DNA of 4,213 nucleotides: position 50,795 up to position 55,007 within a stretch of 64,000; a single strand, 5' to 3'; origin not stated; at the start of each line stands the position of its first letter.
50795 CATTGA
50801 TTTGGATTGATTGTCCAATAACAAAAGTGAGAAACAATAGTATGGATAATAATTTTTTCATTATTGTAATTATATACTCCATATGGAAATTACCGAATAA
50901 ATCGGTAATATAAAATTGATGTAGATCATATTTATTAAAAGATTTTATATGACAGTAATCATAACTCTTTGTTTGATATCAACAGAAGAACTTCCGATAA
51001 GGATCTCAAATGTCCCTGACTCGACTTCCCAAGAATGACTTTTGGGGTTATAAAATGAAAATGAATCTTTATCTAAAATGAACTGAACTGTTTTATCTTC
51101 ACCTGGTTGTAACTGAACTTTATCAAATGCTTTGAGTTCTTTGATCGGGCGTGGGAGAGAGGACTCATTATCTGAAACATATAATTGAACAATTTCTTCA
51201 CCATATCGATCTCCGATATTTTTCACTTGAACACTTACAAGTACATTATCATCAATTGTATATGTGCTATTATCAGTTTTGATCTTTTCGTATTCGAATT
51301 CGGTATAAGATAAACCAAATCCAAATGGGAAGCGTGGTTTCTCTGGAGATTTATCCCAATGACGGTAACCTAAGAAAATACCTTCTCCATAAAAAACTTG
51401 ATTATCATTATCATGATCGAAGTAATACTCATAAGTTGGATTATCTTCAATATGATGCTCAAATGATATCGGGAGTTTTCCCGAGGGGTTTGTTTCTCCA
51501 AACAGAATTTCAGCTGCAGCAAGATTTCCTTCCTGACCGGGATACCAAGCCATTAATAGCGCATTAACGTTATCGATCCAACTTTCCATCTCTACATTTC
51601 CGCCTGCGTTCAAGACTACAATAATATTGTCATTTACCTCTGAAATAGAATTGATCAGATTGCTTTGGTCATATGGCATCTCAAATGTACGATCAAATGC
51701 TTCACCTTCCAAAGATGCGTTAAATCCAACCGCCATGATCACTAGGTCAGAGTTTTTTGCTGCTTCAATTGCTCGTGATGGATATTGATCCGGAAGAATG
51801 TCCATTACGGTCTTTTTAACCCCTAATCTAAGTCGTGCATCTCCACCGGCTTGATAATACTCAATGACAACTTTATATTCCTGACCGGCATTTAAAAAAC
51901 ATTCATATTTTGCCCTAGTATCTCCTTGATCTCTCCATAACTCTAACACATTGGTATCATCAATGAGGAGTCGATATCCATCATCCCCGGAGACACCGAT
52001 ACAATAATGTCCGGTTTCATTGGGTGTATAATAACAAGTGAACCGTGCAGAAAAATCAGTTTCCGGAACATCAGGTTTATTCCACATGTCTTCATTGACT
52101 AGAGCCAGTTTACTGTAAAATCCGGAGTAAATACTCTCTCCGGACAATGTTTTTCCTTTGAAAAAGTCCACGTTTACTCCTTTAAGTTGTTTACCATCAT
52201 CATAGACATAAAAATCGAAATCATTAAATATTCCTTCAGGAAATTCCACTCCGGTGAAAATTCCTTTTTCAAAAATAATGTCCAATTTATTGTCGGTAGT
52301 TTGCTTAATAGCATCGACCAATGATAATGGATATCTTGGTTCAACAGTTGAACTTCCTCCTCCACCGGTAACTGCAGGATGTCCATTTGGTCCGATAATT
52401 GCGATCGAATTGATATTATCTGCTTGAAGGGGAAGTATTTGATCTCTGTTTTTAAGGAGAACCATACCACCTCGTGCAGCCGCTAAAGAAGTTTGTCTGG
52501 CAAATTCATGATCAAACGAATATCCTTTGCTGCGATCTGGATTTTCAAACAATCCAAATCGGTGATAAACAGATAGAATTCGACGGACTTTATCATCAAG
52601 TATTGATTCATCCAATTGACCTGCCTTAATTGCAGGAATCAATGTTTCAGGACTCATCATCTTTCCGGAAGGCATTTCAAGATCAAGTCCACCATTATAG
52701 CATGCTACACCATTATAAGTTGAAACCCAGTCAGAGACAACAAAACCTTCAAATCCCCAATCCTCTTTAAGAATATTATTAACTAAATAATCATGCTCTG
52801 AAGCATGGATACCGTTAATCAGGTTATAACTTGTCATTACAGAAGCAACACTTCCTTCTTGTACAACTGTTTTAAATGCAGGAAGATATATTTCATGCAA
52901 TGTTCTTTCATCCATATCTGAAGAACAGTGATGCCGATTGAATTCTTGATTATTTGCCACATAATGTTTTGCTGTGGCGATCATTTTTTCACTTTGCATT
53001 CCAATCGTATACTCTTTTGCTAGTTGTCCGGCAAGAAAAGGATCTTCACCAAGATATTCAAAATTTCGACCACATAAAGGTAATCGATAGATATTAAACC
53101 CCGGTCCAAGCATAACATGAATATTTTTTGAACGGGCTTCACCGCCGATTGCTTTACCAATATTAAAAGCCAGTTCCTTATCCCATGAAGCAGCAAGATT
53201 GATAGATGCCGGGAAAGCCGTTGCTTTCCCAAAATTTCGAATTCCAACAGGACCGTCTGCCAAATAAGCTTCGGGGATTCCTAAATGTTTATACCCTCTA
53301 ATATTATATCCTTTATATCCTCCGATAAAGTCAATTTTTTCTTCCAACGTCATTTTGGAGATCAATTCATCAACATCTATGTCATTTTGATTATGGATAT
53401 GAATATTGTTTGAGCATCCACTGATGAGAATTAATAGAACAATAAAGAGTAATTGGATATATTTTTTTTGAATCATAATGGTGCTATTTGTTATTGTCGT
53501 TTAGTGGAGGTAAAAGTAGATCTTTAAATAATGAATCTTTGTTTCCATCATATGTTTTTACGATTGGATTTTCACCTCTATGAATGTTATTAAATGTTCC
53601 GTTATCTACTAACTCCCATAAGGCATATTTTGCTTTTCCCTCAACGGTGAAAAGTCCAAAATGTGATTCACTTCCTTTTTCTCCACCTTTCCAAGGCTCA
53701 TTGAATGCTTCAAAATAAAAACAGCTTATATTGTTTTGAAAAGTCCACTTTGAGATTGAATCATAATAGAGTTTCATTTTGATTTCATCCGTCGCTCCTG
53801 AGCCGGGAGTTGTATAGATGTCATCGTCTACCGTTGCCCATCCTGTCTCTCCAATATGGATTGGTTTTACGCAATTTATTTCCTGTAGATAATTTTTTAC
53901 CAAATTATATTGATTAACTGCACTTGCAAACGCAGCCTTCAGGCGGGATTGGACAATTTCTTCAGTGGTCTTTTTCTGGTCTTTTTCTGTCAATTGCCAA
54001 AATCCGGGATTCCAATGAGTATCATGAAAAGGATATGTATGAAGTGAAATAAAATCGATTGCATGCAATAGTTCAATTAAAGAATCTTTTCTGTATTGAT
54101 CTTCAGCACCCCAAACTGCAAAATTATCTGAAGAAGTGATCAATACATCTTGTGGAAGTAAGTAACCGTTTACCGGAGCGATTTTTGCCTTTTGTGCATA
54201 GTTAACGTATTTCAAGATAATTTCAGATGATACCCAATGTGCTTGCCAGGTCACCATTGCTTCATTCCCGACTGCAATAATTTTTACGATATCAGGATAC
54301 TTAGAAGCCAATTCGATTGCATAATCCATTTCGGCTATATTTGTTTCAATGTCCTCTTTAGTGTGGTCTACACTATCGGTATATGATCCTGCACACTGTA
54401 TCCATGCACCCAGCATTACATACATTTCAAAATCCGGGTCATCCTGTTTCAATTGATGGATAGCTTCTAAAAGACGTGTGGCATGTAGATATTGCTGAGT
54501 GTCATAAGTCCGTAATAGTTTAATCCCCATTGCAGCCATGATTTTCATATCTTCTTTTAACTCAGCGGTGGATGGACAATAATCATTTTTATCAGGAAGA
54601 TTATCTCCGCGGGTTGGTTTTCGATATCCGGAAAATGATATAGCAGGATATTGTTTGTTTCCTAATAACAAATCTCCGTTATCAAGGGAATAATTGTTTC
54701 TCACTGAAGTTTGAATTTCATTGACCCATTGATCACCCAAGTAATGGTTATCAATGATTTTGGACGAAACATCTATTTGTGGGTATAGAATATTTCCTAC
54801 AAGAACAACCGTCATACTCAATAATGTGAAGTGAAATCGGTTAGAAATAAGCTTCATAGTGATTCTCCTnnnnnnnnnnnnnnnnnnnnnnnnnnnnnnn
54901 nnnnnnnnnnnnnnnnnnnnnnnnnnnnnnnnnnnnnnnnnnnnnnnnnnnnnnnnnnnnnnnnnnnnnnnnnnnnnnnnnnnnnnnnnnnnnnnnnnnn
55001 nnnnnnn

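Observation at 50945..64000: SusC/SusD-less beta-1,3-glucan (laminarin-type) utilisation operon built on a GPH symporter and a cytoplasmic phosphorylase-like giant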

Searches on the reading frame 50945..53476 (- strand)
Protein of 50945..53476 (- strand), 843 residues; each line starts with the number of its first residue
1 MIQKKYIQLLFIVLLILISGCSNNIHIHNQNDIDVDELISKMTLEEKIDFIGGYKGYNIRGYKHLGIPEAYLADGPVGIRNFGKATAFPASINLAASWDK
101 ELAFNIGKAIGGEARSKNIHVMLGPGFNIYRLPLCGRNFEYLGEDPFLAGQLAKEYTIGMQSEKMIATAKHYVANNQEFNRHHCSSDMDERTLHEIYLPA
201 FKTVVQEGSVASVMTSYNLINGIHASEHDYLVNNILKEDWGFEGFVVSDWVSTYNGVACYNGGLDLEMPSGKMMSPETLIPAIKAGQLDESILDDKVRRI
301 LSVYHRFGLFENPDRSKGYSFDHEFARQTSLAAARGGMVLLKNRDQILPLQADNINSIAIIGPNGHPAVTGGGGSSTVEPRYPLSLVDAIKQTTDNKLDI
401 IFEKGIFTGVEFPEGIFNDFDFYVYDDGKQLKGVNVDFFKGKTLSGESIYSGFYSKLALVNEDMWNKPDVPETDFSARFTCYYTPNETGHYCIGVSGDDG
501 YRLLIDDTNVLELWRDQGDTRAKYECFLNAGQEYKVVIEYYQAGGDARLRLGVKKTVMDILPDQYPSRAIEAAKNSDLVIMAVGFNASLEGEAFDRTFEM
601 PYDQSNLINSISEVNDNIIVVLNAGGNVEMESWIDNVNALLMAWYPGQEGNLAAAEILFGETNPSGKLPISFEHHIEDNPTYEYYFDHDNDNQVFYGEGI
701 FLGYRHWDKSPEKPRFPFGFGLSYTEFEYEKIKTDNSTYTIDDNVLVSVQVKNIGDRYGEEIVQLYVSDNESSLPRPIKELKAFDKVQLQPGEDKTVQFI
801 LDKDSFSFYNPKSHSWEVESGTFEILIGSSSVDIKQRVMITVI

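Call 5: search_protein_families(library=pfam, proteins=[window:50945-53476:-], max_evalue=0.01)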
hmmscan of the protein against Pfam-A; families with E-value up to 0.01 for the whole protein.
window:50945-53476:- (843 aa): 4 families
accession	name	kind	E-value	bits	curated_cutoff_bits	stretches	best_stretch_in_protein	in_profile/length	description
PF01915.27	Glyco_hydro_3_C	-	6e-55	186.8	31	1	338-704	1-200/200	Glycosyl hydrolase family 3 C-terminal domain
PF00933.27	Glyco_hydro_3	-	1e-38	134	27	1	64-303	60-316/316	Glycosyl hydrolase family 3 N terminal domain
PF14310.12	Fn3-like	-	8.9e-28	96.7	25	1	761-831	1-71/71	Fibronectin type III-like domain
PF07691.17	PA14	-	2e-17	63.8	24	1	434-552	5-132/147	PA14 domain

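Call 6: search_protein_families(library=ncbifam, proteins=[window:50945-53476:-], max_evalue=0.01)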
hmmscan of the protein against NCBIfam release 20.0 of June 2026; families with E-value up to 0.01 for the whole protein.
window:50945-53476:- (843 aa): 8 families
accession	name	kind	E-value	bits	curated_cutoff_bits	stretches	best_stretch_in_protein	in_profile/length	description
NF041610.1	alph_arabinopyran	equivalog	5.1e-161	537.4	1300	2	41-394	2-360/738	exo-alpha-(1->6)-L-arabinopyranosidase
NF052330.1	BetGlucosiCelf0468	equivalog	1.6e-133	446.7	1300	1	38-836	2-816/817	beta-d-glucosidase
NF041776.1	xylosidase_Xyl3A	equivalog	1.2e-130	437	1250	1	35-835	17-840/846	xylan 1,4-beta-xylosidase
NF041579.1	betaxyl_Flavo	equivalog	3.3e-112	376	1350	2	567-833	449-705/716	beta-xylosidase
NF011678.0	PRK15098.1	equivalog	3.6e-103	346.5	666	2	567-837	493-760/765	beta-glucosidase BglX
NF052329.1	XyloArabinsidase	equivalog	7.3e-98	328.5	1050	2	64-366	88-403/750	beta-xylosidase/alpha-l-arabinosidase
NF052331.1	Bet13-16Glucosase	equivalog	3e-88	296.8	1330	2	567-834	486-740/750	exo-beta-d-1,3/1,6-glucosidase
NF003740.0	PRK05337.1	equivalog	1.1e-08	34.6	207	1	100-252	97-253/340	beta-N-acetylhexosaminidase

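Call 54: search_solved_structures(query=window:50945-53476:-, max_evalue=1e-60)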
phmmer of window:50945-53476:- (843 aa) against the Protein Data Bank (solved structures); distinct sequences matched with E-value up to 1e-60: 47.
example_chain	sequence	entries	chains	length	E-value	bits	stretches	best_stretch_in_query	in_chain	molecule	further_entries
7ms2_A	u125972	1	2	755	7.8e-153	513.7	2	33-406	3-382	Thermostable beta-glucosidase B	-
8j9f_A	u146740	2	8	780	1.5e-145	489.6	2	34-382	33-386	Beta-glucosidase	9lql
3abz_A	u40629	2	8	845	1.7e-124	420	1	32-834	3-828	Beta-glucosidase I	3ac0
8va7_A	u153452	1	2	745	4e-124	418.8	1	35-392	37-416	Glycoside hydrolase family 3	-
5wab_A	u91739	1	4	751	1.1e-120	407.3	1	39-405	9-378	Putative beta-glucosidase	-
2x40_A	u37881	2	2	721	3e-117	396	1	35-393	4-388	BETA-GLUCOSIDASE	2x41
7pjj_A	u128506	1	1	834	2.1e-116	393.2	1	33-840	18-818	Beta-glucosidase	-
2x42_A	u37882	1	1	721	3.9e-116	392.3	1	35-393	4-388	BETA-GLUCOSIDASE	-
4i3g_A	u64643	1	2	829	5.5e-110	372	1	35-417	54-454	Beta-glucosidase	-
8idz_A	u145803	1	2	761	1e-108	367.8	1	51-393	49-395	Beta-glucosidase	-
6jxg_A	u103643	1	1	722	3.2e-92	313.2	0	58-365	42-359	Beta-glucosidase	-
7zb3_A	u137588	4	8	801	4e-92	312.9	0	568-836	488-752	Beta-xylosidase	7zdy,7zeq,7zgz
3zyz_A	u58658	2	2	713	1.2e-91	311.3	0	39-363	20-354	BETA-D-GLUCOSIDE GLUCOHYDROLASE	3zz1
4i8d_A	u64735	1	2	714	1.2e-91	311.3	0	39-363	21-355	Beta-D-glucoside glucohydrolase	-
8c7f_A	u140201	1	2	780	3.8e-91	309.7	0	568-836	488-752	Xylosidase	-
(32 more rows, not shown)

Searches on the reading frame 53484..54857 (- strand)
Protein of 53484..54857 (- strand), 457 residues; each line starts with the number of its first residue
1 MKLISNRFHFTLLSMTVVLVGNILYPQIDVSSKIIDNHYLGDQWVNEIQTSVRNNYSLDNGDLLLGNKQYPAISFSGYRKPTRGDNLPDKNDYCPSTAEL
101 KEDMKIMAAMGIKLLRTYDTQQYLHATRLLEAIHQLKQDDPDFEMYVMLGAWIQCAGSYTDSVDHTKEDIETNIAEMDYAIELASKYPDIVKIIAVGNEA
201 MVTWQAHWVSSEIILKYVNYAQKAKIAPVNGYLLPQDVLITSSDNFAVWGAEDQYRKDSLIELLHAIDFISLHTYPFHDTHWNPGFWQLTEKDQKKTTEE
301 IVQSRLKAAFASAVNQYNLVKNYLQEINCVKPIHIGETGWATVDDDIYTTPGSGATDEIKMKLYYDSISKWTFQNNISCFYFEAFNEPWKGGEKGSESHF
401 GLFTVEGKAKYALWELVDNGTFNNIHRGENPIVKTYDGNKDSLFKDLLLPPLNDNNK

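Call 5: search_protein_families(library=pfam, proteins=[window:53484-54857:-], max_evalue=0.01)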
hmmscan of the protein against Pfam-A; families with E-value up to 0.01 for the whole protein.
window:53484-54857:- (457 aa): 1 family
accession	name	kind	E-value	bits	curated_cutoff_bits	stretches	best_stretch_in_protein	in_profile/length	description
PF00332.24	Glyco_hydro_17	-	3.6e-05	24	28.2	1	333-413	226-304/306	Glycosyl hydrolases family 17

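Call 6: search_protein_families(library=ncbifam, proteins=[window:53484-54857:-], max_evalue=0.01)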
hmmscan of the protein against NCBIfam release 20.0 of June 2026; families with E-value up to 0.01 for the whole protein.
window:53484-54857:- (457 aa): 0 families

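Call 19: search_solved_structures(query=window:53484-54857:-, max_evalue=0.01, show_alignments=2)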
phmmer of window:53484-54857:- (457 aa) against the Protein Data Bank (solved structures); distinct sequences matched with E-value up to 0.01: 3.
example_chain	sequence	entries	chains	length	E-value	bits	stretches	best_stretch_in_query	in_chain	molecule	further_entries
6fcg_A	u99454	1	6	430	1.6e-120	406.3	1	61-453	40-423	Glycoside hydrolase, GH17 family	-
4wtp_A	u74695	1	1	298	1.3e-06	30.7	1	322-405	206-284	beta-1,3-glucanosyltransferase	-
4wtr_A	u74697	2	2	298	8.9e-06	28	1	322-405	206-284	beta-1,3-glucanosyltransferase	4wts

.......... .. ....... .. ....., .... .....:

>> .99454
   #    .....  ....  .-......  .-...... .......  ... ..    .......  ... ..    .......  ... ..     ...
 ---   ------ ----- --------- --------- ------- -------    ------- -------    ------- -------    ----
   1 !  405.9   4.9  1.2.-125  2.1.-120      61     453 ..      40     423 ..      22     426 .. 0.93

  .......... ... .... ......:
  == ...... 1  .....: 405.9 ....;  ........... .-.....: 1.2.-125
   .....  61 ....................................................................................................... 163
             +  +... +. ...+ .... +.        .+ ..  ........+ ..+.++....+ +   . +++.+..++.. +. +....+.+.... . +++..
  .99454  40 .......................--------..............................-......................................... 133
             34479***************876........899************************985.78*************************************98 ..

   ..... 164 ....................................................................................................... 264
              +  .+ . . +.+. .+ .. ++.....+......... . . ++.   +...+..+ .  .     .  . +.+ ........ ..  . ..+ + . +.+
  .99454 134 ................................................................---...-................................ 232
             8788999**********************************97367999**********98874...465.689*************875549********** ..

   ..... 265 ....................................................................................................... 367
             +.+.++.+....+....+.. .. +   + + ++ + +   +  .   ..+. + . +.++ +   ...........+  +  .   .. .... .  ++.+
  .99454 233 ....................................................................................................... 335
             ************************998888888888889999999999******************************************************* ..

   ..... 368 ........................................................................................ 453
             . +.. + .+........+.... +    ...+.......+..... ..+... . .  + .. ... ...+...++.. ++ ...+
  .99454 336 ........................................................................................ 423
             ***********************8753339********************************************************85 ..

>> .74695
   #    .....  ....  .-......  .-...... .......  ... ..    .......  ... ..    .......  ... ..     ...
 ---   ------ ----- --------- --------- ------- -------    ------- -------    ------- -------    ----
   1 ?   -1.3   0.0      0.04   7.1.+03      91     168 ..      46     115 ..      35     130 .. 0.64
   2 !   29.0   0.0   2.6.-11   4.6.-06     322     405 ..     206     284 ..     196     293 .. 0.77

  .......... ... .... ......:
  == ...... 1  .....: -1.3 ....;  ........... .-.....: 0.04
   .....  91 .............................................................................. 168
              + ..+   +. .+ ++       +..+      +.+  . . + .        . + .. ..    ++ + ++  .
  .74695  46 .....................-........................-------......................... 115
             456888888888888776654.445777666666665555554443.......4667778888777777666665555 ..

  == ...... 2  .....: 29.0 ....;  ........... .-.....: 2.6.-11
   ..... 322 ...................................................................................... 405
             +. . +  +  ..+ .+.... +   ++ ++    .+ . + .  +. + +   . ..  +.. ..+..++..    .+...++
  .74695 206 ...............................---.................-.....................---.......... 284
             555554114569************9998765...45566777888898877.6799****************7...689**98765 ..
